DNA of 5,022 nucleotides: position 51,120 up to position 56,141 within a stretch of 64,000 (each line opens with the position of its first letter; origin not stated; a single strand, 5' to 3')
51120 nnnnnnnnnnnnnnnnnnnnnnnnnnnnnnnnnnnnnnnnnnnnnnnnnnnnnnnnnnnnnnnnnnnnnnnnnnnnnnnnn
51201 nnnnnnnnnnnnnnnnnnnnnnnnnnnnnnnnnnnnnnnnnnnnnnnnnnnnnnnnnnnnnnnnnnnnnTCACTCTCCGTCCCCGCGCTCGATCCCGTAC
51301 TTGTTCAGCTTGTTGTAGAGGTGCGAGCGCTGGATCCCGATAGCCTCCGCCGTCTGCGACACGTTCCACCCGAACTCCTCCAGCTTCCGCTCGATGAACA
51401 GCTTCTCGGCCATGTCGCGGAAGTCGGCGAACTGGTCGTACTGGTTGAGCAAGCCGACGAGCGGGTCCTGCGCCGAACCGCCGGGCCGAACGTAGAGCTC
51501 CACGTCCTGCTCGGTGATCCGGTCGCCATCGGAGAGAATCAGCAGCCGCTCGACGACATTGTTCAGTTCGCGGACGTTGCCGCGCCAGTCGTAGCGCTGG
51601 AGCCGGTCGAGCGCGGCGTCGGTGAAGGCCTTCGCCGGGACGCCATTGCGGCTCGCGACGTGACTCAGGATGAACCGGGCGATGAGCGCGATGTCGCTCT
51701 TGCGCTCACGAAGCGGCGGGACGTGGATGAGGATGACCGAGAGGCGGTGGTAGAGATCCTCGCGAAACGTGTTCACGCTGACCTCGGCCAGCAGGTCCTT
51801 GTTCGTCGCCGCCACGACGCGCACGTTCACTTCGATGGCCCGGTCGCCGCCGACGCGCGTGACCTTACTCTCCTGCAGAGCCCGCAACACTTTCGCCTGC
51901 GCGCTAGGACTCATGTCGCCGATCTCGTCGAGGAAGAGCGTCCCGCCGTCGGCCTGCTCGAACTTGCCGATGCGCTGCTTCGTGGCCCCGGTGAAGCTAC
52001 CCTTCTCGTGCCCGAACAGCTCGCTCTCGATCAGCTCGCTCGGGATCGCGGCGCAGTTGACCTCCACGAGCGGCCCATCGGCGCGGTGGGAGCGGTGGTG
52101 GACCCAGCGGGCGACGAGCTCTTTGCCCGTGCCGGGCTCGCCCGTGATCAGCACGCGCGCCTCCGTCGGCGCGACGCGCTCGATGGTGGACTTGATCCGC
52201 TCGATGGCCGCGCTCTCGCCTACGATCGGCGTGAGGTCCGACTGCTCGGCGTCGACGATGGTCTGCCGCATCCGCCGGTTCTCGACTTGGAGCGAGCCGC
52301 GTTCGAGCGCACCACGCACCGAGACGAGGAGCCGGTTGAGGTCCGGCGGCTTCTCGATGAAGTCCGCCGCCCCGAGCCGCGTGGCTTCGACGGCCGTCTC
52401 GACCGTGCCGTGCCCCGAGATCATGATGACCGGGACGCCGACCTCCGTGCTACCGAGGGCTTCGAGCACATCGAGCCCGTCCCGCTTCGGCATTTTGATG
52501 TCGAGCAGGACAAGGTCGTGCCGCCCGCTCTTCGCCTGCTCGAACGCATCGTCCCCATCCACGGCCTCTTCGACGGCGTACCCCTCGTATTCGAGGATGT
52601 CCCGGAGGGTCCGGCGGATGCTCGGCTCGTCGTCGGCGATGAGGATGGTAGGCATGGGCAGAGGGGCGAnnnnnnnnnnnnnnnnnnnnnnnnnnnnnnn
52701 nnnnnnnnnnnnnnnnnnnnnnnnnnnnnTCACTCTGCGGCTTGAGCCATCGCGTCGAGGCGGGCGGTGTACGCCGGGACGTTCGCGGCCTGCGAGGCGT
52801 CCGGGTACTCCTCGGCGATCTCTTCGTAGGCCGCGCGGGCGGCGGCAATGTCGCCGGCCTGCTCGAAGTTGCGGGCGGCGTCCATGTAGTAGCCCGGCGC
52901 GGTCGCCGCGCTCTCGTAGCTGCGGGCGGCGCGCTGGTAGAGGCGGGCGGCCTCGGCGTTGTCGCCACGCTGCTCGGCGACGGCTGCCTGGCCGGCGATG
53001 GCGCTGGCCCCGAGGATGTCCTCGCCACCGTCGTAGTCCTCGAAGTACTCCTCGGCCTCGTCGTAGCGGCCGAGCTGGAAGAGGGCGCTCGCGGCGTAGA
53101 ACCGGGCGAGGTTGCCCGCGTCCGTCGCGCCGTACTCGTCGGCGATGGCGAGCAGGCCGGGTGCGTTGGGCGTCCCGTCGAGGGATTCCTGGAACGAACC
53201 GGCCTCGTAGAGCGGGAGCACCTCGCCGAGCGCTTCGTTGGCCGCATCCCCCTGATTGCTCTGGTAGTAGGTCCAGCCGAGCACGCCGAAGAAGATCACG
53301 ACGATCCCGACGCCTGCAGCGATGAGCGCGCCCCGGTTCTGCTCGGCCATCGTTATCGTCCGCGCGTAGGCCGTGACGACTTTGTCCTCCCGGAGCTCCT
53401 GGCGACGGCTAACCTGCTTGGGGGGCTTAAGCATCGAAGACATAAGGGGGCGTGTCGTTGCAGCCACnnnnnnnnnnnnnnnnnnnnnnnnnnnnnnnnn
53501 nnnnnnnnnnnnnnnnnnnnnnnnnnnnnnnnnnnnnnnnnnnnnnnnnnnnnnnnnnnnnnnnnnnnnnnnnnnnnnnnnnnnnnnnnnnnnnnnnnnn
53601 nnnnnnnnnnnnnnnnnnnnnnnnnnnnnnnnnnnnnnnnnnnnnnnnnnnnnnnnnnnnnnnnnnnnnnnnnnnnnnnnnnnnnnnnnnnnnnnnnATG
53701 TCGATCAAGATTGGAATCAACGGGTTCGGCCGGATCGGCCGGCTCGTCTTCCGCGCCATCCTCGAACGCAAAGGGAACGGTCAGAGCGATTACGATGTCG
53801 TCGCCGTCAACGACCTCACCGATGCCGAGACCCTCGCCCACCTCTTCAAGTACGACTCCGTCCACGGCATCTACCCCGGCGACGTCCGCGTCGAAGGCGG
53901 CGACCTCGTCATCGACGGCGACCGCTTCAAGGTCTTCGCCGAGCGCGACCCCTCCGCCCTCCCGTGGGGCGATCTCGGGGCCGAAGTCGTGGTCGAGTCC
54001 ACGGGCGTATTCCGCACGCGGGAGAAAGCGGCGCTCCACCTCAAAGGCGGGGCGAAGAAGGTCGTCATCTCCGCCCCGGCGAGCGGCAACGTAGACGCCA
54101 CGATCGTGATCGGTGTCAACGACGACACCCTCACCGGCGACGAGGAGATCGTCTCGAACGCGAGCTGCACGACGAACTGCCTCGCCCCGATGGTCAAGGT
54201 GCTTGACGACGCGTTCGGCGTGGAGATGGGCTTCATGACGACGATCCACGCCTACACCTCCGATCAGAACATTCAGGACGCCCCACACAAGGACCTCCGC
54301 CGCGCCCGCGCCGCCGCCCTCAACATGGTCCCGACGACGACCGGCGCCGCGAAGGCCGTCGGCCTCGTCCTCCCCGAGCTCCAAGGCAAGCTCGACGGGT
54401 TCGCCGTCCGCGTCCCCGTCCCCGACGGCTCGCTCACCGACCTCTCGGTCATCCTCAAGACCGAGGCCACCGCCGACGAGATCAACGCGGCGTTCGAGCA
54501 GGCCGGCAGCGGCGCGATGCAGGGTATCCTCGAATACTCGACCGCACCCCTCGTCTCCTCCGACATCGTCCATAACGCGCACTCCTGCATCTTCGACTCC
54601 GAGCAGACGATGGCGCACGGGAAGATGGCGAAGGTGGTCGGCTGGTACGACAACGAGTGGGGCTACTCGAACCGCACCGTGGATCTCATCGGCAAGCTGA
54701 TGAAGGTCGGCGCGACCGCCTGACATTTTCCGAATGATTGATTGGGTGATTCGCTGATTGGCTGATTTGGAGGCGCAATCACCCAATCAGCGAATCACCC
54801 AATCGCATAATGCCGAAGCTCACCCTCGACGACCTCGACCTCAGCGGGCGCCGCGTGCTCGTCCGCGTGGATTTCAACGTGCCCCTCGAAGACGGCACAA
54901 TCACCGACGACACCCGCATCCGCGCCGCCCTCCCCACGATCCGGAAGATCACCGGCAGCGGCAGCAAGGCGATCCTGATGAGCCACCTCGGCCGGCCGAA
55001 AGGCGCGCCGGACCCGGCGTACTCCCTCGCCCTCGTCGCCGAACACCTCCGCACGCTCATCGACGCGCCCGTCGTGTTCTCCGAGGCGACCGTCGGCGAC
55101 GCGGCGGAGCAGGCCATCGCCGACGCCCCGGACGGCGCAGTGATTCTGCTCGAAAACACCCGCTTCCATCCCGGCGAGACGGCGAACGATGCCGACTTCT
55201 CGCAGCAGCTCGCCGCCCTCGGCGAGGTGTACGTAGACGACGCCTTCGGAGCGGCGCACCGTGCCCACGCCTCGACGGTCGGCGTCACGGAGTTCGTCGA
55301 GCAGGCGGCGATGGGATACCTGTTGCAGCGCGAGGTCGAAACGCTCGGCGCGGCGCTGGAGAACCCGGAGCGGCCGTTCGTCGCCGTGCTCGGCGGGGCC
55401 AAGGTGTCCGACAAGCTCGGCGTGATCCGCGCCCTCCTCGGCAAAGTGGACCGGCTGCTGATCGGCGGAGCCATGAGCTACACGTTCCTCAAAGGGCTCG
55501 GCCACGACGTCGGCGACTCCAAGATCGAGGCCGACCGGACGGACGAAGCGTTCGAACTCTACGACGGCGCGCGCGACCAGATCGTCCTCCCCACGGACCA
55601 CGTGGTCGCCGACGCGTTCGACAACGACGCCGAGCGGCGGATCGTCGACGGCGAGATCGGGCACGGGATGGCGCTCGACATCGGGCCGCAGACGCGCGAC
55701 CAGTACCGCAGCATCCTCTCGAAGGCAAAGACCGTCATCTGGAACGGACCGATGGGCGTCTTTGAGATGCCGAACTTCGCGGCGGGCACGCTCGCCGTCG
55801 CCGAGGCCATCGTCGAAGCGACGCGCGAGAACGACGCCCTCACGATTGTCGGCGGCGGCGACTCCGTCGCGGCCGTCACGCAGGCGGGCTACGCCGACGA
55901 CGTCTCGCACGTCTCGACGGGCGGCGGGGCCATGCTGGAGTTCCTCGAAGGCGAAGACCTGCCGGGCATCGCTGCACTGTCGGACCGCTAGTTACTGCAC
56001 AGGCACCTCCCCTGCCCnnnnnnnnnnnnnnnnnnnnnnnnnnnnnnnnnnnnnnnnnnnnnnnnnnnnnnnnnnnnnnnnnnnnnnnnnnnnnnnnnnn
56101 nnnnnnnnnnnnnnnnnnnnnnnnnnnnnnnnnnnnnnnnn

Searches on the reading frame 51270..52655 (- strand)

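Call 11: search_protein_families(library=pfam, proteins=[window:51270-52655:-], max_evalue=0.001)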
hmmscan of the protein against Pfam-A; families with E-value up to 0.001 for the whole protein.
window:51270-52655:- (461 aa): 10 families
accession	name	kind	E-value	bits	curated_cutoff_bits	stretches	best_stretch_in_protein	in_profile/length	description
PF00158.32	Sigma54_activat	-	1.7e-70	236.5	20.2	1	144-310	1-167/168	Sigma-54 interaction domain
PF00072.30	Response_reg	-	1.3e-30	106.3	30.2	1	4-113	1-110/111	Response regulator receiver domain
PF14532.12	Sigma54_activ_2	-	6.1e-27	95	25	1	145-315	1-138/138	Sigma-54 interaction domain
PF25601.1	AAA_lid_14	-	8.2e-23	80.5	27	1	316-396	1-81/87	AAA+ ATPase lid domain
PF02954.25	HTH_8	-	2.2e-09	37.4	22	1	414-453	3-42/42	Bacterial regulatory protein, Fis family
PF07728.20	AAA_5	-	1.3e-07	32.2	22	1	168-304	2-138/139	AAA domain (dynein-related subfamily)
PF00004.35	AAA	-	2.1e-07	31.9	21.2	1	168-286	1-110/131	ATPase family associated with various cellular activities (AAA)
PF07726.17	AAA_3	-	1.9e-05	25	27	1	168-285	2-111/131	ATPase family associated with various cellular activities (AAA)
PF01078.27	Mg_chelatase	-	4.4e-05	23.4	20.3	0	223-285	93-157/207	Magnesium chelatase, subunit ChlI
PF13191.12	AAA_16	-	0.00078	20.4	32.6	0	145-215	3-80/167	AAA ATPase domain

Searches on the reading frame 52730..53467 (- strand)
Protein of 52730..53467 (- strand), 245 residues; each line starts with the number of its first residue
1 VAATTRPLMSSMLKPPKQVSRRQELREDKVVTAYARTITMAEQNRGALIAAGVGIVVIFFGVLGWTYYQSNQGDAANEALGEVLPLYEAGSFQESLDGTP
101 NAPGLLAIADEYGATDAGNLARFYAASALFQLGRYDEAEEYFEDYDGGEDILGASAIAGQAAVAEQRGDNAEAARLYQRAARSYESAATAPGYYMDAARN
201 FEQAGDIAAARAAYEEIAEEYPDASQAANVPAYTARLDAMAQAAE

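Call 11: search_protein_families(library=pfam, proteins=[window:52730-53467:-], max_evalue=0.001)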
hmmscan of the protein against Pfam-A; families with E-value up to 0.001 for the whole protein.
window:52730-53467:- (245 aa): 10 families
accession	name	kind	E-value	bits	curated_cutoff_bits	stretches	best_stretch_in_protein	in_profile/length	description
PF13174.12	TPR_6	-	8e-09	36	26.3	0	197-223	6-32/33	Tetratricopeptide repeat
PF07719.23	TPR_2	-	2.5e-08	33.8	27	0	122-143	4-25/34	Tetratricopeptide repeat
PF13424.12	TPR_12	-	2.9e-08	34.2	30.1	0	125-143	9-27/77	Tetratricopeptide repeat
PF13428.12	TPR_14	-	1.4e-07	31.9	23.5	0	193-227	3-37/44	Tetratricopeptide repeat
PF13432.12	TPR_16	-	3e-07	31.2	32.7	0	118-145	30-57/65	Tetratricopeptide repeat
PF09976.15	TPR_21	-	1.2e-06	28.9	25.5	1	46-143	9-100/193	Tetratricopeptide repeat-like domain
PF14559.12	TPR_19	-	1.2e-05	26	25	0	121-144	27-50/68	Tetratricopeptide repeat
PF13374.12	TPR_10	-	2.2e-05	24.7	27.5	0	126-144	9-27/42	Tetratricopeptide repeat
PF13181.12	TPR_8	-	0.00013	22.3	25.7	0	126-143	8-25/34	Tetratricopeptide repeat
PF07721.20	TPR_4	-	0.00022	22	27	0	121-140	3-22/26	Tetratricopeptide repeat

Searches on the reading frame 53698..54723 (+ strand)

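Call 11: search_protein_families(library=pfam, proteins=[window:53698-54723:+], max_evalue=0.001)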
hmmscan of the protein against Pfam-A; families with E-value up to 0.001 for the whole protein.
window:53698-54723:+ (341 aa): 2 families
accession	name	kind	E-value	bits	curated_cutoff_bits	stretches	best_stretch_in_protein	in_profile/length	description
PF02800.25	Gp_dh_C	-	4.9e-65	218.4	24.4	1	162-317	1-158/158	Glyceraldehyde 3-phosphate dehydrogenase, C-terminal domain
PF00044.30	Gp_dh_N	-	1.3e-38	131.8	31.7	1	3-107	1-100/101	Glyceraldehyde 3-phosphate dehydrogenase, NAD binding domain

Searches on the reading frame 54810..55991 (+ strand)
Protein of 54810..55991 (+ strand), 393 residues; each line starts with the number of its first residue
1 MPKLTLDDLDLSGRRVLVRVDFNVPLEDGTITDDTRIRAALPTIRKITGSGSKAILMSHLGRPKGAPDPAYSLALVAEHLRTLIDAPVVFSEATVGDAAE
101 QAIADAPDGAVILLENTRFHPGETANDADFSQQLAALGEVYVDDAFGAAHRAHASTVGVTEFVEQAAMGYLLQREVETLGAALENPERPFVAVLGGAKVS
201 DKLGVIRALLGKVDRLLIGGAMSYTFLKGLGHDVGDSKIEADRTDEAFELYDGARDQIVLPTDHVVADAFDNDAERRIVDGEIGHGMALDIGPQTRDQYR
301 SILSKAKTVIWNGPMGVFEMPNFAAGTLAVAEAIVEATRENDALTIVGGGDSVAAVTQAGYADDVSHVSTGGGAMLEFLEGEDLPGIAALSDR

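Call 11: search_protein_families(library=pfam, proteins=[window:54810-55991:+], max_evalue=0.001)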
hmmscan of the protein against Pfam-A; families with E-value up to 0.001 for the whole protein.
window:54810-55991:+ (393 aa): 1 family
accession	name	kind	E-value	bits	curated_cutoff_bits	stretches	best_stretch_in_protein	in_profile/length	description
PF00162.24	PGK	-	1.3e-151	505.4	27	1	6-382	1-379/379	Phosphoglycerate kinase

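Call 72: find_encoding_contigs(protein=P0208, flank=10000, max_places=3)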
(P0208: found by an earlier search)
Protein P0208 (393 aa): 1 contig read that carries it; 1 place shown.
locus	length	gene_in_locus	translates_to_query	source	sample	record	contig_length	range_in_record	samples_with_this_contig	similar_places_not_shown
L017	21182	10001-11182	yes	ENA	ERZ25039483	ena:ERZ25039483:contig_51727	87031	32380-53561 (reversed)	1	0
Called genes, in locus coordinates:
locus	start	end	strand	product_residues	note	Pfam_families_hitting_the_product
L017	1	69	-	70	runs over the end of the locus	-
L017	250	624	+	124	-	-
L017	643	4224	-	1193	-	PF07494:Reg_prop (faint), PF07495:Y_Y_Y (weak), PF00512:HisKA, PF02518:HATPase_c, PF00072:Response_reg (weak)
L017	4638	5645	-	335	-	PF02445:NadA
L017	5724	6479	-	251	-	PF00005:ABC_tran, PF13304:AAA_21 (faint)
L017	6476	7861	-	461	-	PF00072:Response_reg, PF00158:Sigma54_activat, PF14532:Sigma54_activ_2, PF00004:AAA (weak), PF07726:AAA_3 (faint), PF07728:AAA_5, PF25601:AAA_lid_14, PF02954:HTH_8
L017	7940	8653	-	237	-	PF13424:TPR_12 (faint), PF13428:TPR_14 (faint), PF09976:TPR_21 (faint), PF07719:TPR_2 (faint), PF13174:TPR_6 (faint), PF13432:TPR_16 (faint)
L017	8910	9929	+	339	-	PF00044:Gp_dh_N, PF02800:Gp_dh_C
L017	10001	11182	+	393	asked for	PF00162:PGK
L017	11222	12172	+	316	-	PF21088:MS_channel_1st, PF00924:MS_channel_2nd, PF21082:MS_channel_3rd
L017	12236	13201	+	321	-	PF00005:ABC_tran, PF13304:AAA_21 (weak)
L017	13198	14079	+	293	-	PF12679:ABC2_membrane_2, PF12698:ABC2_membrane_3 (weak)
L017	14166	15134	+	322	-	-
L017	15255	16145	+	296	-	PF02274:ADI (faint), PF19420:DDAH_eukar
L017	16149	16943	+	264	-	PF00535:Glycos_transf_2, PF10111:Glyco_tranf_2_2 (faint), PF13641:Glyco_tranf_2_3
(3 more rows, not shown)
